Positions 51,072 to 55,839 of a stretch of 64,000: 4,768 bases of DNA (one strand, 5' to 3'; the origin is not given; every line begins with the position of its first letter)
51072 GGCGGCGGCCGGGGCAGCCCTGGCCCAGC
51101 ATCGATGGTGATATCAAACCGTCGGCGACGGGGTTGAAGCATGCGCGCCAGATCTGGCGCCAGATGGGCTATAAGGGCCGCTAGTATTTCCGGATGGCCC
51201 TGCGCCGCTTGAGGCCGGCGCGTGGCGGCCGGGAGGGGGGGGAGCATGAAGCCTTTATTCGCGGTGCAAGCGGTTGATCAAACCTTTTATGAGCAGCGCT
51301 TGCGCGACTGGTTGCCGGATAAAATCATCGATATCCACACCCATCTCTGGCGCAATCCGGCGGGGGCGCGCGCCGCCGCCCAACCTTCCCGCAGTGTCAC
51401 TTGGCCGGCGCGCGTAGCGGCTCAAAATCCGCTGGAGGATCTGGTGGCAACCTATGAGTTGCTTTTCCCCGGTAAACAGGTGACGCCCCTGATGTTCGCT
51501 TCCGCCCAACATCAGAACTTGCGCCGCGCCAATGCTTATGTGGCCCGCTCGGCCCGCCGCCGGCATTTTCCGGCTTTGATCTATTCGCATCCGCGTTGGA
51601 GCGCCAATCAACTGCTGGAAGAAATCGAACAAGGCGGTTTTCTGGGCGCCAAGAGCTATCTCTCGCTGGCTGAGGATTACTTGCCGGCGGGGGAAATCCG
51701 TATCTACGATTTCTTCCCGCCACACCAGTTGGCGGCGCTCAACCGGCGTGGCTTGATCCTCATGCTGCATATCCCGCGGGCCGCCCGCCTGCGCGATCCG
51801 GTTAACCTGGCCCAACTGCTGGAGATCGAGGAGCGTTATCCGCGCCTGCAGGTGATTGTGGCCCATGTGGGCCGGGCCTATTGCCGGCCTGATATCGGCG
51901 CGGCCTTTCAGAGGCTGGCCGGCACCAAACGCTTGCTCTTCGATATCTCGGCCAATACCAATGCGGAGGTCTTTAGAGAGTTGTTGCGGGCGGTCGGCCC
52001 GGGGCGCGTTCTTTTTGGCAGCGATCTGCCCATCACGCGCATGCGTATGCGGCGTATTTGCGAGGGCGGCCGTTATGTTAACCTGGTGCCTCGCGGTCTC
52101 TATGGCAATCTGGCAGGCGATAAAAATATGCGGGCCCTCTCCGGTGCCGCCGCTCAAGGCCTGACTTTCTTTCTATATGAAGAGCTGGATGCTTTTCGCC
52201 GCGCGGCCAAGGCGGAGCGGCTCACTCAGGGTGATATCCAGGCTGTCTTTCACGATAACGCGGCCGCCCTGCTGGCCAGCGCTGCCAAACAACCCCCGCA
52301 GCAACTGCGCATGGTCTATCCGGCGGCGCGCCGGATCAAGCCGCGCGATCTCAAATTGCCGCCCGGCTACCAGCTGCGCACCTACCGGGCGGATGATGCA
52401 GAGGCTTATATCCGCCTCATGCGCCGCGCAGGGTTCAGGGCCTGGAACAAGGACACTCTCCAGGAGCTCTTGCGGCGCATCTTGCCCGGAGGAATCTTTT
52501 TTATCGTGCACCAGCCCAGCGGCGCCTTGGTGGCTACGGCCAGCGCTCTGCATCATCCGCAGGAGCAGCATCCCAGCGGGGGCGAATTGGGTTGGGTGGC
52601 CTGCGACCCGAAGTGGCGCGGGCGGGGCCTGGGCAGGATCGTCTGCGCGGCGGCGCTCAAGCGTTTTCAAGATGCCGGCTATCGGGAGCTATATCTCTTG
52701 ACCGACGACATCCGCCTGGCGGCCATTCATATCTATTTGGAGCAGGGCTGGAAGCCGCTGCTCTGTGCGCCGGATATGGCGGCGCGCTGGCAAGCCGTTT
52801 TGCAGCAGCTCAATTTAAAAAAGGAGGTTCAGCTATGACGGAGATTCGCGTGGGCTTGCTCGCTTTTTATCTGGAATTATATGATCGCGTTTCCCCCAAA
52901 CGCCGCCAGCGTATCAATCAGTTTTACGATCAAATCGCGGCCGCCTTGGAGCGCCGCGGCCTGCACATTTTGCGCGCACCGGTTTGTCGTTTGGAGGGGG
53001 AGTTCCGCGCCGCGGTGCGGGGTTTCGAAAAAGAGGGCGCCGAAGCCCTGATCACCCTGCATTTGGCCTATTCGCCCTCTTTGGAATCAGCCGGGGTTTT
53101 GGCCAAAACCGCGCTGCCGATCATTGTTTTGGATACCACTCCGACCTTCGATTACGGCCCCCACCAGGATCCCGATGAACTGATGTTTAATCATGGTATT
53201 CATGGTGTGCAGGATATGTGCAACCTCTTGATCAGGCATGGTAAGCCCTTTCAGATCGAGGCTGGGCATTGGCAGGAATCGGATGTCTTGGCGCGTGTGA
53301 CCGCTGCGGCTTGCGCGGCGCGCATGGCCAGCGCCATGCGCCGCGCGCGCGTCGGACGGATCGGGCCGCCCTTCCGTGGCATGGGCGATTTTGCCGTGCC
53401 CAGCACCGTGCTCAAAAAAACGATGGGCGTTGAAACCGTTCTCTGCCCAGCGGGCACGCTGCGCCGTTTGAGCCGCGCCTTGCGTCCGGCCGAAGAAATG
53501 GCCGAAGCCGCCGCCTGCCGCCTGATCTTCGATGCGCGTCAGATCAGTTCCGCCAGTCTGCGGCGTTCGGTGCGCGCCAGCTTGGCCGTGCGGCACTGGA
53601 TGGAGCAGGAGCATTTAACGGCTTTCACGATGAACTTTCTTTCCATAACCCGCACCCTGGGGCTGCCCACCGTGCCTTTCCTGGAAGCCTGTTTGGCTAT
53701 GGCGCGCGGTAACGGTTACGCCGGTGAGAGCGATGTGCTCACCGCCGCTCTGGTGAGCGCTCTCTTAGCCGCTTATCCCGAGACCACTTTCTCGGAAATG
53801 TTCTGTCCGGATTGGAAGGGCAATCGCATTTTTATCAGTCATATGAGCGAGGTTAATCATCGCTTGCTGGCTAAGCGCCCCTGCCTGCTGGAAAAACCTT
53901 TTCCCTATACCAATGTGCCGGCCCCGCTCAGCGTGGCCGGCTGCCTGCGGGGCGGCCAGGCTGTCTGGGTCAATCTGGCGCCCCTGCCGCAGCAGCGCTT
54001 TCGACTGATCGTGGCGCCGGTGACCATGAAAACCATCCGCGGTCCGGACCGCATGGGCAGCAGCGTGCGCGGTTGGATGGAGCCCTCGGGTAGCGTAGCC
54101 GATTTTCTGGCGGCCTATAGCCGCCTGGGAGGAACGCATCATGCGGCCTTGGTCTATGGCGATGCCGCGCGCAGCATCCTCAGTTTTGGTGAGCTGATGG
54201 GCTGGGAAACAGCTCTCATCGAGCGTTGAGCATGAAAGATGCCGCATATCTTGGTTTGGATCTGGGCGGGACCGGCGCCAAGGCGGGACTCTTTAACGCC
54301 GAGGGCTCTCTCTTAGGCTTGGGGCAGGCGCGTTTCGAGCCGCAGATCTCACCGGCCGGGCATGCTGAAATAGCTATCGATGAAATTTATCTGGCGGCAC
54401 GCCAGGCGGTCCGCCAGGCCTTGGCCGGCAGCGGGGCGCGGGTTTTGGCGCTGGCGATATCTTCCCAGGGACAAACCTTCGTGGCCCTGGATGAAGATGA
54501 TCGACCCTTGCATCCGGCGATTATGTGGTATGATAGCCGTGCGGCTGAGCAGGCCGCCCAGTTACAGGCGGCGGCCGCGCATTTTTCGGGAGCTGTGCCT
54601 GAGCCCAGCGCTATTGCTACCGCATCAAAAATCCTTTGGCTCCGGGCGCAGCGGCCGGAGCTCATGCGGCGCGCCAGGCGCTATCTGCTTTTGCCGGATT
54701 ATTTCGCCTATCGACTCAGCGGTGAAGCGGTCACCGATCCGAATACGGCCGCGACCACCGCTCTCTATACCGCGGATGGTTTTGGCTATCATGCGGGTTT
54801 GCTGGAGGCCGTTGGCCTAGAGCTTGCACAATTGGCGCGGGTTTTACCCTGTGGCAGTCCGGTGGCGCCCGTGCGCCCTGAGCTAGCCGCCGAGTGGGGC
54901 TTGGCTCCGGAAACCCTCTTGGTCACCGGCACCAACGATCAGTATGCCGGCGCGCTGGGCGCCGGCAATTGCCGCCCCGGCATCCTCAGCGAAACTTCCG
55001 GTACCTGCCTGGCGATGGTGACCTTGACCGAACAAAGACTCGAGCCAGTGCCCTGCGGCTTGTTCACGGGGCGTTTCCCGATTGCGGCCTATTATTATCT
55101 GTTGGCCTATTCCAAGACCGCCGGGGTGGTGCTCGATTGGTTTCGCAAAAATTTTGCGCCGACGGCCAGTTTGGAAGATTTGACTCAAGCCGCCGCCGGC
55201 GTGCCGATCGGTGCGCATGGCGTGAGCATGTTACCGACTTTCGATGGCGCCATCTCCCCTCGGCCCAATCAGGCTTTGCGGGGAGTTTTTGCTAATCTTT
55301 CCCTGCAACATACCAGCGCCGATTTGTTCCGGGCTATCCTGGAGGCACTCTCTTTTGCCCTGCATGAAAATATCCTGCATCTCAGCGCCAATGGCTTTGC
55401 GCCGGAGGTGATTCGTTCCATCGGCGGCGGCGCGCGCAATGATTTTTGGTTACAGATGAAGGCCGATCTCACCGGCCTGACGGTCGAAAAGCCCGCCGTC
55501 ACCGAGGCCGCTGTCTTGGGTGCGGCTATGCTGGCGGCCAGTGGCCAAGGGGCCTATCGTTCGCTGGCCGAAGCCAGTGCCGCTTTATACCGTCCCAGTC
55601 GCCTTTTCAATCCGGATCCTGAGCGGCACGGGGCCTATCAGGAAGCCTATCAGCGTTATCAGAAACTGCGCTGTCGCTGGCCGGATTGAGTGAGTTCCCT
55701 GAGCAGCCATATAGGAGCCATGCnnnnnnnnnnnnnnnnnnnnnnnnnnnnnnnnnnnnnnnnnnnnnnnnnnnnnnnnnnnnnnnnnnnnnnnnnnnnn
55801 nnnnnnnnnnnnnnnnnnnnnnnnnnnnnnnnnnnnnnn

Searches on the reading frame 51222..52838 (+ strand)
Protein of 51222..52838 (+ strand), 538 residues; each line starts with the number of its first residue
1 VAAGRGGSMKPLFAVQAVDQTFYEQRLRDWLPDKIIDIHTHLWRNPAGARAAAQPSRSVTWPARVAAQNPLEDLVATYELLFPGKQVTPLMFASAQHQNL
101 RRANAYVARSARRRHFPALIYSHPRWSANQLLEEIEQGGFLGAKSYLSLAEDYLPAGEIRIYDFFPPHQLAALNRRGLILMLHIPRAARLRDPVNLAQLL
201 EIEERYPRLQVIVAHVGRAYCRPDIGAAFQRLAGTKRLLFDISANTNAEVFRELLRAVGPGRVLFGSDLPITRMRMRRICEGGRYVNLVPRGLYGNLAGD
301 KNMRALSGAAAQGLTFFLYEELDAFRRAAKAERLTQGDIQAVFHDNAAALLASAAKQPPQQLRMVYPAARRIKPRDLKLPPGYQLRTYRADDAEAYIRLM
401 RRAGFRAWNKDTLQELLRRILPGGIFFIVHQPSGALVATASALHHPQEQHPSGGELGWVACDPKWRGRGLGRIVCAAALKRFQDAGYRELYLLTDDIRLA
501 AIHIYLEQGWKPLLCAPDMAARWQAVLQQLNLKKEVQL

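Call 43: search_protein_families(library=pfam, proteins=[window:51222-52838:+], max_evalue=0.0001)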
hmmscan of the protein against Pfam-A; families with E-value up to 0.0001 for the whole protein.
window:51222-52838:+ (538 aa): 4 families
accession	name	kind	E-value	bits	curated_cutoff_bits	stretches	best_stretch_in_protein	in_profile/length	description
PF04909.20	Amidohydro_2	-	1.2e-22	81.5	26.4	1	36-351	1-287/289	Amidohydrolase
PF00583.31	Acetyltransf_1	-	1.5e-11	45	20.7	1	400-510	8-116/116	Acetyltransferase (GNAT) family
PF13508.13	Acetyltransf_7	-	7.3e-07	29.9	27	1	423-511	2-83/84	Acetyltransferase (GNAT) domain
PF13302.13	Acetyltransf_3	-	1.5e-05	26.1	25.4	1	385-505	4-132/138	Acetyltransferase (GNAT) domain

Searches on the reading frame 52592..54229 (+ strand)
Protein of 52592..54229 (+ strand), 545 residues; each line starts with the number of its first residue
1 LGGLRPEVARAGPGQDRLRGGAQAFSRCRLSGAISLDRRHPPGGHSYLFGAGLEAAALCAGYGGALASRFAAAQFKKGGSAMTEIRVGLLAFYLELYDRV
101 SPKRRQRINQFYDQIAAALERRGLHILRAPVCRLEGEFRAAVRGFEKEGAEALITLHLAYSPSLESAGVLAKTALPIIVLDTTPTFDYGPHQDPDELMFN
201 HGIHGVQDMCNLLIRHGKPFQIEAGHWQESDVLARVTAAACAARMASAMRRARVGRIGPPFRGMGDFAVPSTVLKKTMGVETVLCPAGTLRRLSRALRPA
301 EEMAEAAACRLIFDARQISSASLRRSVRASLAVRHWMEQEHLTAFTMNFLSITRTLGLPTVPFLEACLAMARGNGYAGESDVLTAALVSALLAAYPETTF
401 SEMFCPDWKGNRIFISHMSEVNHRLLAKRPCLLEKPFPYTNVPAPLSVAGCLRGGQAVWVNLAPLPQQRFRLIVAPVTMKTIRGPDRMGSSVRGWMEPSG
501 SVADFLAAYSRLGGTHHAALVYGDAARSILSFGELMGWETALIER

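Call 44: search_protein_families(library=pfam, proteins=[window:52592-54229:+], max_evalue=0.01)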
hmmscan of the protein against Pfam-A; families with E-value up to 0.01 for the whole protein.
window:52592-54229:+ (545 aa): 2 families
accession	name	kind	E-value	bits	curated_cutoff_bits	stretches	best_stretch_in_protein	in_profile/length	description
PF11762.14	Arabinose_Iso_C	-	1.7e-10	41.2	25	1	398-538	2-143/144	L-arabinose isomerase C-terminal domain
PF24856.1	AraA_central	-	5.6e-07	30.5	24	1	317-391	71-142/148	L-arabinose isomerase central domain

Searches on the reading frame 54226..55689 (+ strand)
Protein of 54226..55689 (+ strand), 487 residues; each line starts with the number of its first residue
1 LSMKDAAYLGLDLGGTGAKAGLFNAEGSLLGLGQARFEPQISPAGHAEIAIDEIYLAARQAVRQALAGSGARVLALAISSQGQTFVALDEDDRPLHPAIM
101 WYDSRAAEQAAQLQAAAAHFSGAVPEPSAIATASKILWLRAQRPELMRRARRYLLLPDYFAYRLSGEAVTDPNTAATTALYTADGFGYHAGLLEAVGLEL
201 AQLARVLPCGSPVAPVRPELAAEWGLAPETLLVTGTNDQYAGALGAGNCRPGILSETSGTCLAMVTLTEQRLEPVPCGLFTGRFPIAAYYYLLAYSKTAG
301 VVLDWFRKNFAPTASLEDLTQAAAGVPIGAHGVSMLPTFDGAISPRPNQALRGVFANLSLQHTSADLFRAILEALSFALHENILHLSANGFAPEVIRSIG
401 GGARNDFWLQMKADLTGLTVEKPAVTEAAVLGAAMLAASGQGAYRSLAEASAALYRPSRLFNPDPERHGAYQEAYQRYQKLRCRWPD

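Call 44: search_protein_families(library=pfam, proteins=[window:54226-55689:+], max_evalue=0.01)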
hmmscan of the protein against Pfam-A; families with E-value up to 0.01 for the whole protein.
window:54226-55689:+ (487 aa): 2 families
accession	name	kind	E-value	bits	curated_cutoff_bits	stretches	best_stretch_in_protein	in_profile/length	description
PF00370.27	FGGY_N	-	1.2e-41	143.4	28.8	1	8-245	2-245/245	FGGY family of carbohydrate kinases, N-terminal domain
PF02782.22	FGGY_C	-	3.9e-29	102.3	27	1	261-438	9-195/198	FGGY family of carbohydrate kinases, C-terminal domain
